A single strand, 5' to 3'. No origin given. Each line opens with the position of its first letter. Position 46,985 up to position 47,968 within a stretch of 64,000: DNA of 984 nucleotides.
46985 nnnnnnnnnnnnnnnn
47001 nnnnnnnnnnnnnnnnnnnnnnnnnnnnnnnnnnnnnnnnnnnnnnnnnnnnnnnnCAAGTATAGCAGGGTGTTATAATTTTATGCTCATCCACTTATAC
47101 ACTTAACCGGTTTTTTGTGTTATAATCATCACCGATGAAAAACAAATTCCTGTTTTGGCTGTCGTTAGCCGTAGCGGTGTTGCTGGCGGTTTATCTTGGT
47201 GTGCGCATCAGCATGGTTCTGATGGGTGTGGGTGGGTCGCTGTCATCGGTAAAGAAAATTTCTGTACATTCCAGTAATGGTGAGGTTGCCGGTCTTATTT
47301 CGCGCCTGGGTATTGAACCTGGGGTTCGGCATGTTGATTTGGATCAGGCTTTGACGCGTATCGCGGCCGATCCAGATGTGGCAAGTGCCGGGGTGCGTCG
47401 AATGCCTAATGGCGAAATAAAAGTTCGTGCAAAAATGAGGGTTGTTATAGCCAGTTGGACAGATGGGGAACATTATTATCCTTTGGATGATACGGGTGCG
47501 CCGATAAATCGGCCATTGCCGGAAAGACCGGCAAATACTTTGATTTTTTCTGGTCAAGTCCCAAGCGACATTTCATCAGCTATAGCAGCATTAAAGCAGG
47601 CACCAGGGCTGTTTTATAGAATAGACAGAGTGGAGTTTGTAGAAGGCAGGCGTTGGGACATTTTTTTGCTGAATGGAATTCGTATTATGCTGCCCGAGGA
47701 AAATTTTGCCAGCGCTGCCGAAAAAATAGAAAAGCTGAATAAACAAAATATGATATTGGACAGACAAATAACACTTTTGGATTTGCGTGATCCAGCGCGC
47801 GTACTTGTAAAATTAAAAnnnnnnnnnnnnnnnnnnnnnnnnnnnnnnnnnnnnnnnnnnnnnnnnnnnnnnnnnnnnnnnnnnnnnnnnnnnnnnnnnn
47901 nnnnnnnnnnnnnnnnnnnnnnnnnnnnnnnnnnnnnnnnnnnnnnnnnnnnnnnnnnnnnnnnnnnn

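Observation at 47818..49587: FtsA fused in frame to ribulose-phosphate 3-epimerase; no ftsZ downstream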

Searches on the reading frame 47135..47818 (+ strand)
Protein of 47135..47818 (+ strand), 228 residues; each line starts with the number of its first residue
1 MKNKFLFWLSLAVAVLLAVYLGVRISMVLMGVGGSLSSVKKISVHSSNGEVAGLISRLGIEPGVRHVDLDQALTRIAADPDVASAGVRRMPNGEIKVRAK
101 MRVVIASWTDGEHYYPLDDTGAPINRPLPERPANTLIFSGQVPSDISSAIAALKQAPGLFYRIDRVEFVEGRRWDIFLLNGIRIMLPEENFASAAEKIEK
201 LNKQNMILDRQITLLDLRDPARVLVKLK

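Call 3: search_protein_families(library=pfam, proteins=[window:47135-47818:+], max_evalue=0.01)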
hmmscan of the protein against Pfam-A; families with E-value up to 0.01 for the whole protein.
window:47135-47818:+ (228 aa): 1 family
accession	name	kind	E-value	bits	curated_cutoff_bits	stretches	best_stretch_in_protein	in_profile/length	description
PF03799.20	FtsQ_DivIB_C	-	1.1e-11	46.1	21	1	106-218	1-114/114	Cell division protein FtsQ/DivIB, C-terminal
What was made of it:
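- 47135..47821 (+): ftsQ (228 aa). Its stop overlaps the fusion's start codon (ATGA), which suggests translational coupling. Pfam FtsQ_DivIB_C, 1.1e-11 (call 3).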

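Call 4: search_protein_families(library=ncbifam, proteins=[window:47135-47818:+], max_evalue=0.01)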
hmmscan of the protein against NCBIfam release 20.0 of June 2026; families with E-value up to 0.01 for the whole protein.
window:47135-47818:+ (228 aa): 0 families
